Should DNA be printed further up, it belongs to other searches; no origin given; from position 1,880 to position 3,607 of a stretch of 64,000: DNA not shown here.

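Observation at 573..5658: Four-gene envelope module: three divergent hyper-acidic secreted paralogs around a small outer-membrane beta-barrel gene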

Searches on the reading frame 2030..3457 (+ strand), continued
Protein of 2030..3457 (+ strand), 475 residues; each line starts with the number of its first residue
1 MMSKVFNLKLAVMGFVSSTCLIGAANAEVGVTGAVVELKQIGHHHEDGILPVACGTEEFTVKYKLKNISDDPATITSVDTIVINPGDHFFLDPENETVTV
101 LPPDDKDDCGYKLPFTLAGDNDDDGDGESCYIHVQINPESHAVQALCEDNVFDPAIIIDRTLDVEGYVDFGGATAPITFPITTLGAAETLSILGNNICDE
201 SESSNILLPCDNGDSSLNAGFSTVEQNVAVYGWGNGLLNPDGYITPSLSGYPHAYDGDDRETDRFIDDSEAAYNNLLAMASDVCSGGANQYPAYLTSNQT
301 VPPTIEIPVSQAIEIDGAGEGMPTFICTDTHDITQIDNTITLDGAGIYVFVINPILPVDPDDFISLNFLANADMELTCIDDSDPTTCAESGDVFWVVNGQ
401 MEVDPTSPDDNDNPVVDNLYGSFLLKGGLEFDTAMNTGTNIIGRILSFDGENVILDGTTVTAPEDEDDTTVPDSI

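Call 36: list_cluster_members(proteins=[P0008, P0009, P0010, P0011, P0012, P0013, P0014, P0015, P0016, P0017])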
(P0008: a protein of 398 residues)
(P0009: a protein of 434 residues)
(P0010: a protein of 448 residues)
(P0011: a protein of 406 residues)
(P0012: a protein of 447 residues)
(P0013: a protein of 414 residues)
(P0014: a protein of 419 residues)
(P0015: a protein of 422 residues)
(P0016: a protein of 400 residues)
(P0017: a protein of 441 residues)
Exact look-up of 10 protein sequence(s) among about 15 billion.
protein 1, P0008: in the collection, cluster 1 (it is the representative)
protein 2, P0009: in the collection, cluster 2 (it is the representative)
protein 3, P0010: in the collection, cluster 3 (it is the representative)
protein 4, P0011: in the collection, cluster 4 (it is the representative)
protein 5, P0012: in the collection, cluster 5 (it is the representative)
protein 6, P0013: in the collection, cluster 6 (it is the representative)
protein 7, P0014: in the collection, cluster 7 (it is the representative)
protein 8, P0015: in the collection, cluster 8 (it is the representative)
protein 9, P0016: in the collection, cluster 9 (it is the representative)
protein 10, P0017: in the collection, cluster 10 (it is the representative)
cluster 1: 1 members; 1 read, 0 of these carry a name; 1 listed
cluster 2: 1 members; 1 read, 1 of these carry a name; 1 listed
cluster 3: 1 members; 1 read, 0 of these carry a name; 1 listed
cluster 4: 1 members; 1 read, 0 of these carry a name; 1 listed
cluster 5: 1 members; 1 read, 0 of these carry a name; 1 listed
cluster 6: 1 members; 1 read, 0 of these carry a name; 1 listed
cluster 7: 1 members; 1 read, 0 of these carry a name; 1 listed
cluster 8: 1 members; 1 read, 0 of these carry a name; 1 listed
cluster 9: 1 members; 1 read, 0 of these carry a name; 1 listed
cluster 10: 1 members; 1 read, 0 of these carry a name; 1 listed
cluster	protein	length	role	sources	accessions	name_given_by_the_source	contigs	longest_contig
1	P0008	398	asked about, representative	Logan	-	-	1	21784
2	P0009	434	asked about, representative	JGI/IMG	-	hypothetical protein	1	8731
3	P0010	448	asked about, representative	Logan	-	-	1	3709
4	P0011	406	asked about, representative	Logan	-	-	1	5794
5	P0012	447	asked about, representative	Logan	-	-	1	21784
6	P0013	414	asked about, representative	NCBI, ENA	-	-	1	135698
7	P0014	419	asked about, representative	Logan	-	-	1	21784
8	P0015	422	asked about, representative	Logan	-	-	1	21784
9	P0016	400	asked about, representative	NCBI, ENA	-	-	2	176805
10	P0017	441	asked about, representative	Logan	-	-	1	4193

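Call 37: find_encoding_contigs(protein=P0008, flank=10000, max_places=3)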
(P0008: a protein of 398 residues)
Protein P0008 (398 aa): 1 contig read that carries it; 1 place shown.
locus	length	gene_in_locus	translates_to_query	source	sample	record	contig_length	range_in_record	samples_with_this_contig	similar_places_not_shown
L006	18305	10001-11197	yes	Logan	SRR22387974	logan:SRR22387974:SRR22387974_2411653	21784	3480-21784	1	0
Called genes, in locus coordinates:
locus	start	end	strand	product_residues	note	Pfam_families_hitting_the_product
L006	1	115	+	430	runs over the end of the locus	-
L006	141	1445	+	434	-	PF11999:Ice_binding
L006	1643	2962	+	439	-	-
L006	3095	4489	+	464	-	PF11999:Ice_binding (faint)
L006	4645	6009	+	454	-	-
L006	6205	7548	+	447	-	-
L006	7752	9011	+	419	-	PF11999:Ice_binding (weak)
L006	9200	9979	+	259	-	PF13505:OMP_b-brl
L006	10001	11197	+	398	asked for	PF11999:Ice_binding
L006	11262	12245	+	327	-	PF13302:Acetyltransf_3 (weak), PF04229:GrpB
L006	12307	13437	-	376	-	PF01464:SLT, PF23577:LysM_RLK (faint), PF01476:LysM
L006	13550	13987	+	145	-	PF00075:RNase_H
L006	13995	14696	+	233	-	PF00929:RNase_T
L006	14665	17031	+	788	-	PF12705:PDDEXK_1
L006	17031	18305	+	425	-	?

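Call 38: find_encoding_contigs(protein=P0013, flank=10000, max_places=3)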
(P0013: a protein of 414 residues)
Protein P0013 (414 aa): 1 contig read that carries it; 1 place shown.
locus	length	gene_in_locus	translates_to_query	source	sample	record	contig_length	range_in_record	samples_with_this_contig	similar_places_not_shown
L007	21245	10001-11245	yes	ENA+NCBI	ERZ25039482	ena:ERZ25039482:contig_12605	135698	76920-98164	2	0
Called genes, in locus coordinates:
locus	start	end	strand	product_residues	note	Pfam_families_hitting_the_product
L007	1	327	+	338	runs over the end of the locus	PF01075:Glyco_transf_9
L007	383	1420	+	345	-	PF24827:AstE_AspA_cat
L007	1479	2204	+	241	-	PF13505:OMP_b-brl, PF09411:PagL (weak)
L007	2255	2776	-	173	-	PF14343:PrcB_C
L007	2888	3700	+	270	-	PF00795:CN_hydrolase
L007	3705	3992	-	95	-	PF06071:YchF-GTPase_C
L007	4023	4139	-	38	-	-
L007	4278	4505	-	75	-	-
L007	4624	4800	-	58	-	PF01926:MMR_HSR1, PF02421:FeoB_N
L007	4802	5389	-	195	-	PF01195:Pept_tRNA_hydro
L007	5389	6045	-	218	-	PF01386:Ribosomal_L25p, PF14693:Ribosomal_TL5_C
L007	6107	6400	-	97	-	PF14572:Pribosyl_synth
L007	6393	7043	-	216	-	PF13793:Pribosyltran_N, PF00156:Pribosyltran (faint)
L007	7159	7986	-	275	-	PF00288:GHMP_kinases_N, PF08544:GHMP_kinases_C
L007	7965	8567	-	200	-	PF03550:LolB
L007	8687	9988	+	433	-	-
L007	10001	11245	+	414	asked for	PF11999:Ice_binding (faint)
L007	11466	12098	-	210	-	-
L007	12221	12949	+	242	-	PF05201:GlutR_N, PF01488:Shikimate_DH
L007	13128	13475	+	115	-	PF00745:GlutR_dimer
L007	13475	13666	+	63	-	PF03462:PCRF (weak)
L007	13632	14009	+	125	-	PF03462:PCRF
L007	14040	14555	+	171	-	PF00472:RF-1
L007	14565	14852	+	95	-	PF17827:PrmC_N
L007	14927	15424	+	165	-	PF01170:UPF0020 (weak), PF05175:MTS, PF13649:Methyltransf_25 (weak), PF13847:Methyltransf_31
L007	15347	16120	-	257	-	-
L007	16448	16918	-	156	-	-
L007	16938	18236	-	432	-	-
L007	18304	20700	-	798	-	-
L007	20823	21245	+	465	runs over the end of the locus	PF01487:DHquinase_I, PF08501:Shikimate_dh_N, PF01488:Shikimate_DH, PF03807:F420_oxidored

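Call 39: find_encoding_contigs(protein=P0016, flank=10000, max_places=3)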
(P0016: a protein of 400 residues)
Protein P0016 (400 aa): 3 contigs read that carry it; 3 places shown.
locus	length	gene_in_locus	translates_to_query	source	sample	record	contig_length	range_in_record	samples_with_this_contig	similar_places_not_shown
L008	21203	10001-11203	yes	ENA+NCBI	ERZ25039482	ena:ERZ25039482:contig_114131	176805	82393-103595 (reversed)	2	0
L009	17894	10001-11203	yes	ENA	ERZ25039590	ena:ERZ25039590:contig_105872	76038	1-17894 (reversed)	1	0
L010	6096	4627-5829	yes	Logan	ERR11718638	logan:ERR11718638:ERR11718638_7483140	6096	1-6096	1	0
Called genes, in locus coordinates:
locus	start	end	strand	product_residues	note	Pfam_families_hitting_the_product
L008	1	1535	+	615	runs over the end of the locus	PF00158:Sigma54_activat (faint), PF00005:ABC_tran, PF02463:SMC_N (weak), PF08352:oligo_HPY, PF00005:ABC_tran, PF02463:SMC_N (weak), PF13401:AAA_22 (weak), PF08352:oligo_HPY (weak), +11 more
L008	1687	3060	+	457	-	-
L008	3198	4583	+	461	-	-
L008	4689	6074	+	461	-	-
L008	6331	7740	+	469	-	-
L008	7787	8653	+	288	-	-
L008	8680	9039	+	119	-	-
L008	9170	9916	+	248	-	PF13505:OMP_b-brl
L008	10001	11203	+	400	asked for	PF11999:Ice_binding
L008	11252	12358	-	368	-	PF01464:SLT, PF01476:LysM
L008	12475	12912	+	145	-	PF00075:RNase_H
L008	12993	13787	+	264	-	PF00929:RNase_T, PF13482:RNase_H_2 (faint)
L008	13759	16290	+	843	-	PF12705:PDDEXK_1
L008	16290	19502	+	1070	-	PF00580:UvrD-helicase, PF01443:Viral_helicase1 (faint), PF13245:AAA_19 (weak), PF13361:UvrD_C, PF13538:UvrD_C_2 (faint)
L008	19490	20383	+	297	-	PF06189:5-nucleotidase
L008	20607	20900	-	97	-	PF01649:Ribosomal_S20p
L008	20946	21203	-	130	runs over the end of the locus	PF07798:CCDC90-like (faint), PF04513:Baculo_PEP_C (weak)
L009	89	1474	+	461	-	-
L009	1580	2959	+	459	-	-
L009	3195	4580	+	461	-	-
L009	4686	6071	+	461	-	-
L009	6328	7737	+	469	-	-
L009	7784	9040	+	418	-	-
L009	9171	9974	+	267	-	PF13505:OMP_b-brl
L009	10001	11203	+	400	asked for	PF11999:Ice_binding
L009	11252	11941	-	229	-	PF01464:SLT, PF23577:LysM_RLK (faint), PF01476:LysM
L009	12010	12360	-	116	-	-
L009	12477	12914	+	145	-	PF00075:RNase_H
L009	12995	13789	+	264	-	PF00929:RNase_T, PF13482:RNase_H_2 (faint)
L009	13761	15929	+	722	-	-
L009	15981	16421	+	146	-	PF16697:Yop-YscD_cpl, PF00498:FHA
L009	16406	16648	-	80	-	-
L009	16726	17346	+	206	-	-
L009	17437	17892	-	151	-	?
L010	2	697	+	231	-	?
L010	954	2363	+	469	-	-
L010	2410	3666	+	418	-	-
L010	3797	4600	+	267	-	PF13505:OMP_b-brl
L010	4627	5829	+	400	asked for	PF11999:Ice_binding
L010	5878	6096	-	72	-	?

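Call 49: fold_search(model_id=the predicted structure, library=pdb)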
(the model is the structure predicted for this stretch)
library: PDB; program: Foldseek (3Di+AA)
matches with E <= 10: 385; with E <= 0.001: 0
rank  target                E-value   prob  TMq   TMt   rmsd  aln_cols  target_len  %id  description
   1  9lhr_A                2.0e-02  0.99  0.22  0.42   6.4       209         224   13  Crystal structure of Ice binding protein from Candidatus Cryosericum odellii SMC5 (released 2025-09-03)
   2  7bwy_A                3.5e-02  0.99  0.23  0.48   5.2       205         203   17  Crystal structure of ice-binding protein from an Antarctic ascomycete, Antarctomyces psychrotrophicus. (released 2020-05-27)
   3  4lk4                  5.1e-02  1.00  0.13  0.19   4.2       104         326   19  Structure of Vibrio cholerae VesB protease (released 2014-02-05)
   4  5b5h                  5.6e-02  0.99  0.23  0.44   5.6       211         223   14  Hydrophobic ice-binding site confer hyperactivity on antifreeze protein from a snow mold fungus (released 2016-09-28)
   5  7bwx_A                5.6e-02  0.82  0.17  0.37   9.4       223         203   16  Crystal structure of ice-binding protein from an Antarctic ascomycete, Antarctomyces psychrotrophicus. (released 2020-05-27)
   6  9ijj_C                2.4e-01  0.92  0.11  0.05   3.5        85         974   18  In situ structure of the central apparatus in mouse sperm axoneme. (released 2025-06-04)
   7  8pr4_Y                2.7e-01  0.60  0.12  0.15   9.8       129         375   12  Dynactin pointed end bound to JIP3 (released 2024-03-27)
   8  2cri_MODEL_1_A        3.1e-01  0.33  0.13  0.33  17.9       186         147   12  Solution structure of the MSP domain of mouse VAMP-associated proteinA (released 2005-11-20)
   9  9ijj_E                3.3e-01  0.90  0.10  0.10   3.5        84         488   18  In situ structure of the central apparatus in mouse sperm axoneme. (released 2025-06-04)
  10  3ndy_E                3.4e-01  0.38  0.10  0.35   9.2       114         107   12  The structure of the catalytic and carbohydrate binding domain of endoglucanase D from Clostridium cellulovorans (released 2010-09-08)
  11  2qsv                  3.6e-01  0.85  0.12  0.24   5.5       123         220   15  Crystal structure of protein of unknown function from Porphyromonas gingivalis W83 (released 2007-09-25)
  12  7sqc_T2               3.6e-01  0.84  0.11  0.10   6.3        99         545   10  Ciliary C1 central pair apparatus isolated from Chlamydomonas reinhardtii (released 2022-04-13)
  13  7x14_A                4.0e-01  0.75  0.10  0.33   4.2        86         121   17  Crystal structure of phospho-FFAT motif of MIGA2 bound to VAPB (released 2022-09-14)
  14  8hs7                  4.2e-01  0.66  0.10  0.31   6.9        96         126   14  Crystal structure of Vesicle-associated membrane protein-associated protein SCS2 from yeast (released 2024-01-17)
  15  7sqc_T3               4.5e-01  0.96  0.11  0.16   3.0        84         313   13  Ciliary C1 central pair apparatus isolated from Chlamydomonas reinhardtii (released 2022-04-13)
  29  6bqm                  7.5e-01  0.80  0.11  0.11   3.5        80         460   11  Secreted serine protease VesC from Vibrio cholerae (released 2018-11-28)
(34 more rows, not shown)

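Call 57: list_cluster_members(proteins=[P0021, P0023, P0025, P0031, P0032, P0035, P0038, P0041, P0042, P0050])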
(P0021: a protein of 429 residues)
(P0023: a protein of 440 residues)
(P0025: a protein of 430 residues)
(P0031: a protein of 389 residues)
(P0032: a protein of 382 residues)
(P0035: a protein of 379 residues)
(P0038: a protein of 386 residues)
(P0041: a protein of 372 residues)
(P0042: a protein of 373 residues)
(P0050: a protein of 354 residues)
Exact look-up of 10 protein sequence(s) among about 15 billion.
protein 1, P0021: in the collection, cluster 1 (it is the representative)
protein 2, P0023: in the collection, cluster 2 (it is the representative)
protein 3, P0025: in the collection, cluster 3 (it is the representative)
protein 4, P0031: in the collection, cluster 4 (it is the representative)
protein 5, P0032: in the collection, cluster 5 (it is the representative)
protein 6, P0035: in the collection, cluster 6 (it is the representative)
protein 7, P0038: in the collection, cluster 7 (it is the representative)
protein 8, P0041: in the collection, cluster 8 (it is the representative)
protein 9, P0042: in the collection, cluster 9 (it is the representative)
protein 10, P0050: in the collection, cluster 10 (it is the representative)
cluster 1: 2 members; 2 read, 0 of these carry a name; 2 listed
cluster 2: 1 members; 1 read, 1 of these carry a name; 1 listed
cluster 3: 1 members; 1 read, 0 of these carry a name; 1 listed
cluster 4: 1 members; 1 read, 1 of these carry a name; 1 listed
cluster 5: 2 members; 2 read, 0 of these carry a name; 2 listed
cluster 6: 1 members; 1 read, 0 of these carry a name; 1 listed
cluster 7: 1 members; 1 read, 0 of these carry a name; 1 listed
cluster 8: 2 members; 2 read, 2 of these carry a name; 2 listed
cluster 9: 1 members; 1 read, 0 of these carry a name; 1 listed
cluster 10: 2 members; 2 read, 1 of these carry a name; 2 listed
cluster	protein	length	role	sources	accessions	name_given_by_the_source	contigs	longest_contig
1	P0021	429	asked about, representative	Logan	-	-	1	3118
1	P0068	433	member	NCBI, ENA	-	-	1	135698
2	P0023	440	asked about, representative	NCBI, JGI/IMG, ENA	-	hypothetical protein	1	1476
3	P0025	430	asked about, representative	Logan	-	-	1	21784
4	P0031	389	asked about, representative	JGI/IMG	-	hypothetical protein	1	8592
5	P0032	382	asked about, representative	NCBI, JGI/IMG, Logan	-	-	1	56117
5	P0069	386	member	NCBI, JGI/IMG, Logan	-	-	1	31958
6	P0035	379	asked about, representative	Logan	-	-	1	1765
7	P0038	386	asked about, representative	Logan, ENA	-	-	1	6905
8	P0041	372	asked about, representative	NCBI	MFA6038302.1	MAG: hypothetical protein WC748_09320 [Legionellales bacterium]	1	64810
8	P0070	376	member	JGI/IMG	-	hypothetical protein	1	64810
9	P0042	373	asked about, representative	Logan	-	-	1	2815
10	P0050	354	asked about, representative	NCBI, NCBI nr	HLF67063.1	MAG TPA: ice-binding family protein, partial [Gammaproteobacteria bacterium] | ice-binding family protein [Gammaproteobacteria bacterium]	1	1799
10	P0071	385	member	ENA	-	-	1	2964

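Call 59: find_encoding_contigs(protein=P0041, flank=8000, max_places=2)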
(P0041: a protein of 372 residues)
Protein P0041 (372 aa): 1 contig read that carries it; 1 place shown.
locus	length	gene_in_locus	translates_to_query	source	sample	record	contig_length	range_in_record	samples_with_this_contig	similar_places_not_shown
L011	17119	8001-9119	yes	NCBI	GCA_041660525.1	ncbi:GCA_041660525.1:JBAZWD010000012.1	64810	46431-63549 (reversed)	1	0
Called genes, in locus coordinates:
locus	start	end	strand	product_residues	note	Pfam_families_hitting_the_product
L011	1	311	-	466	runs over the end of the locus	-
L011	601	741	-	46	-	-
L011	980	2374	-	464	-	PF08521:2CSK_N (faint), PF26769:HAMP_PhoQ, PF00512:HisKA, PF02518:HATPase_c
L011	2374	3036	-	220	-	PF00072:Response_reg, PF00486:Trans_reg_C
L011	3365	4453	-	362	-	PF00268:Ribonuc_red_sm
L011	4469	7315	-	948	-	PF03477:ATP-cone, PF00317:Ribonuc_red_lgN, PF02867:Ribonuc_red_lgC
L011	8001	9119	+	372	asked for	PF11999:Ice_binding (faint)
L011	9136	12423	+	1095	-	PF16184:Cadherin_3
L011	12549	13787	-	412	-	-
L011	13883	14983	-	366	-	PF11999:Ice_binding (weak)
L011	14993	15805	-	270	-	-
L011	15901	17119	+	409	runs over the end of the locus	PF00180:Iso_dh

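Call 60: find_encoding_contigs(protein=P0032, flank=8000, max_places=2)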
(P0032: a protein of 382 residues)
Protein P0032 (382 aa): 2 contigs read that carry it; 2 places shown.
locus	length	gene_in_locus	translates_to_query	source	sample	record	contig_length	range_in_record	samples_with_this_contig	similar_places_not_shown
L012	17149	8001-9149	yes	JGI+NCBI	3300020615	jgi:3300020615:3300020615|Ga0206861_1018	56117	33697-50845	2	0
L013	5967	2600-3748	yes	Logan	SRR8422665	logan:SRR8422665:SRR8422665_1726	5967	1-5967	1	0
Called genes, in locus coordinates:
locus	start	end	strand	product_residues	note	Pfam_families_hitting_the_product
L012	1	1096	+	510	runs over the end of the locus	-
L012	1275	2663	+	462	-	-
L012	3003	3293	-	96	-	PF01541:GIY-YIG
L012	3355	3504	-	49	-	-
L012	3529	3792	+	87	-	-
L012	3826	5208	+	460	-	-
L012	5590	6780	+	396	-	PF11999:Ice_binding (weak)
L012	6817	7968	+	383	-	PF11999:Ice_binding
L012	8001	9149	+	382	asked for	PF11999:Ice_binding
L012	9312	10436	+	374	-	PF11999:Ice_binding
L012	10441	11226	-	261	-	PF01571:GCV_T (weak)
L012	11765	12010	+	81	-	PF03937:Sdh5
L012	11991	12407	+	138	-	PF07254:Cpta_toxin (weak)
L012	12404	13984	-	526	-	PF00890:FAD_binding_2, PF01266:DAO, PF03486:HI0933_like (weak), PF07992:Pyr_redox_2 (faint), PF02910:Succ_DH_flav_C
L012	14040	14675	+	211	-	PF07638:Sigma70_ECF (weak), PF13384:HTH_23 (faint), PF04542:Sigma70_r2, PF08281:Sigma70_r4_2, PF04545:Sigma70_r4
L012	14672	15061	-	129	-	-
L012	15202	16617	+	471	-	PF00089:Trypsin, PF13365:Trypsin_2, PF00595:PDZ (weak), PF13180:PDZ_2, PF17820:PDZ_6, PF00595:PDZ, PF13180:PDZ_2, PF17820:PDZ_6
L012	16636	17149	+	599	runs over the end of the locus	PF00009:GTP_EFTU, PF03144:GTP_EFTU_D2, PF00679:EFG_C, PF06421:LepA_C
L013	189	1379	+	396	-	PF11999:Ice_binding (weak)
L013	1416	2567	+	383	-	PF11999:Ice_binding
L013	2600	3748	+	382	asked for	PF11999:Ice_binding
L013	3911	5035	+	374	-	PF11999:Ice_binding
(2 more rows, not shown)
